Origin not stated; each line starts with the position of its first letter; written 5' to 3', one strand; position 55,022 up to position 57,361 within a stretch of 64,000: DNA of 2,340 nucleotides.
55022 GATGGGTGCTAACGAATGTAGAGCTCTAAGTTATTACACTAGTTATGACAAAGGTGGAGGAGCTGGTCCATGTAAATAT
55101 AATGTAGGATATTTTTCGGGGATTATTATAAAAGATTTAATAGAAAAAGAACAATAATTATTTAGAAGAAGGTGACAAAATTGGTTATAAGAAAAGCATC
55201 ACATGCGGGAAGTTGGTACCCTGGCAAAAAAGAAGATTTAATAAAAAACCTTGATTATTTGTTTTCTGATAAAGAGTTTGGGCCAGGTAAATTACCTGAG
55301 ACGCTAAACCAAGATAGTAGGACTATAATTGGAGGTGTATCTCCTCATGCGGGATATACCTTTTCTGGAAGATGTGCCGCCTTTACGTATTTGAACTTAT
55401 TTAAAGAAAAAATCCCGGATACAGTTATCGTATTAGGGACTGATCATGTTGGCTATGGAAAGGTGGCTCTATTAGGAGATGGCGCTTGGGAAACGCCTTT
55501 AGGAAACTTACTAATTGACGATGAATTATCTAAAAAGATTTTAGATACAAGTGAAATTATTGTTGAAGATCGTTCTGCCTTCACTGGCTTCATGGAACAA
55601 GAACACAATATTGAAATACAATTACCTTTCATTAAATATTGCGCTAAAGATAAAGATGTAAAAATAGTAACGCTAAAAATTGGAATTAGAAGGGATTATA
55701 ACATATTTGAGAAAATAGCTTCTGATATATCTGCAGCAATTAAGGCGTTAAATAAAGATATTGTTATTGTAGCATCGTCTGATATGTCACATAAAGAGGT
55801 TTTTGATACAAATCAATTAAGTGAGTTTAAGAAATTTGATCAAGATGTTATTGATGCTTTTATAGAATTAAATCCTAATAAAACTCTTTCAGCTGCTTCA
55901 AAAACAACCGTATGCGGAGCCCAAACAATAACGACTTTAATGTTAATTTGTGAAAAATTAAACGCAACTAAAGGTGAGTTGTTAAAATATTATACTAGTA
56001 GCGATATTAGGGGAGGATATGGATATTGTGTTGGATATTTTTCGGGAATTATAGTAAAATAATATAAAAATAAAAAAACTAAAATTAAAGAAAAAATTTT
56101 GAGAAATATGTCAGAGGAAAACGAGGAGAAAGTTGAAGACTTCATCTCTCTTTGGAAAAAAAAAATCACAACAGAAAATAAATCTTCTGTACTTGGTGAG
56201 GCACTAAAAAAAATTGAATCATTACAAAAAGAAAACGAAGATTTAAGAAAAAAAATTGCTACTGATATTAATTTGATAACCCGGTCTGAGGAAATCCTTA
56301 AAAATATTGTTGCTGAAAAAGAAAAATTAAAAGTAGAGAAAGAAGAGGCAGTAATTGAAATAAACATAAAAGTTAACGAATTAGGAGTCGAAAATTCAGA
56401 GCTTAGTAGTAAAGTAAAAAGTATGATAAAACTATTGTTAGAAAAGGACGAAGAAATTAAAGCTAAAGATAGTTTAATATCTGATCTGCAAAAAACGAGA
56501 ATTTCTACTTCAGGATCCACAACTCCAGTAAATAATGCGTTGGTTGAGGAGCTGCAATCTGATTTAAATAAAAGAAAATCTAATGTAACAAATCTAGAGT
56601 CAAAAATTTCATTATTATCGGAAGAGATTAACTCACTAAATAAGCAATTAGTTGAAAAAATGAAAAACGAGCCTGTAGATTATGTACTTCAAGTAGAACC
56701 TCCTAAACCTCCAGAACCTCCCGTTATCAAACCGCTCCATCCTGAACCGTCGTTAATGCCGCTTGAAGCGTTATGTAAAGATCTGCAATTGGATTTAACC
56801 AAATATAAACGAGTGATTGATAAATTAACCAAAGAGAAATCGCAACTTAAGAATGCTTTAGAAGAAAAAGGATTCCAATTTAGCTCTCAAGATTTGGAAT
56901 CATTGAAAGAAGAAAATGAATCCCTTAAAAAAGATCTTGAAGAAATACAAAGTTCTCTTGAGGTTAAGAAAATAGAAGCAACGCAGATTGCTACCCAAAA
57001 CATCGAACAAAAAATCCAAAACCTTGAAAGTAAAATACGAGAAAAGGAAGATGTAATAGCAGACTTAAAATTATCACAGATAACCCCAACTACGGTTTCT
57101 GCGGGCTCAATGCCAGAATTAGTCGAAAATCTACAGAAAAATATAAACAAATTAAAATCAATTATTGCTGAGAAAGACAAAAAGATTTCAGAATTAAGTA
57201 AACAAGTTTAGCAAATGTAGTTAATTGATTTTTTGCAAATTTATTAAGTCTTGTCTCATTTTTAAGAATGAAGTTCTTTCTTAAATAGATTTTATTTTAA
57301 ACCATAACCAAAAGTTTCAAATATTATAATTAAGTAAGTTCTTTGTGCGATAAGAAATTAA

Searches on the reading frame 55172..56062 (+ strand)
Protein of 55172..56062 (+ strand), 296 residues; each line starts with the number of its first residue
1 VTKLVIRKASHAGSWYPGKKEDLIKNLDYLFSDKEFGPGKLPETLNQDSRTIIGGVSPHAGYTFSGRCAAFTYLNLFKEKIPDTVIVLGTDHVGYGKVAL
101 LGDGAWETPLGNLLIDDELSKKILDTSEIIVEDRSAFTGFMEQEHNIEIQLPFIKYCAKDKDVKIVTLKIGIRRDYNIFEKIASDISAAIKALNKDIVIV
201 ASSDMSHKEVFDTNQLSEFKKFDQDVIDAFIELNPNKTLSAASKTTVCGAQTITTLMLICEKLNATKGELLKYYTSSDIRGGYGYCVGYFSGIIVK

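Call 6: search_protein_families(library=pfam, proteins=[window:55172-56062:+])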
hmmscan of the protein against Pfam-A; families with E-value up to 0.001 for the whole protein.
window:55172-56062:+ (296 aa): 2 families
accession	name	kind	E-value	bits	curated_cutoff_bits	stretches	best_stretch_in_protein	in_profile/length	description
PF01875.22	Memo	-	2.9e-55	187.8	27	1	9-292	2-268/269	Memo-like protein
PF02900.23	LigB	-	0.00027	20.5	26.3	0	139-250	113-226/269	Catalytic LigB subunit of aromatic ring-opening dioxygenase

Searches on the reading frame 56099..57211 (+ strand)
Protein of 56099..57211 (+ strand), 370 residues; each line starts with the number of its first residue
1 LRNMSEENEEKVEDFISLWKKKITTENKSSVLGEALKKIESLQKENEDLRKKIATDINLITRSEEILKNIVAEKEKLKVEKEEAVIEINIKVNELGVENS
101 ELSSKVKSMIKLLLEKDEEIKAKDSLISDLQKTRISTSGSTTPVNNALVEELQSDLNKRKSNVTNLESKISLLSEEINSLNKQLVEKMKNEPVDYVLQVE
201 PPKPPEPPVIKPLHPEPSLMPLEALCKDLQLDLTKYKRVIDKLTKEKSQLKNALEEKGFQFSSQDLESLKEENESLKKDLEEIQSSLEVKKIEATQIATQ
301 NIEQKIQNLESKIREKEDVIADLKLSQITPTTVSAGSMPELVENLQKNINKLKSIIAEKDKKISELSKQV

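Call 6: search_protein_families(library=pfam, proteins=[window:56099-57211:+])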
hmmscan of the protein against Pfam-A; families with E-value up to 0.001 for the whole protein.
window:56099-57211:+ (370 aa): 1 family
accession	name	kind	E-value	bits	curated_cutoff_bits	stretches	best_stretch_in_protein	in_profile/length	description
PF06785.16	UPF0242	-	9.6e-05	23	33.5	0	236-323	88-176/194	Uncharacterised protein family (UPF0242) N-terminus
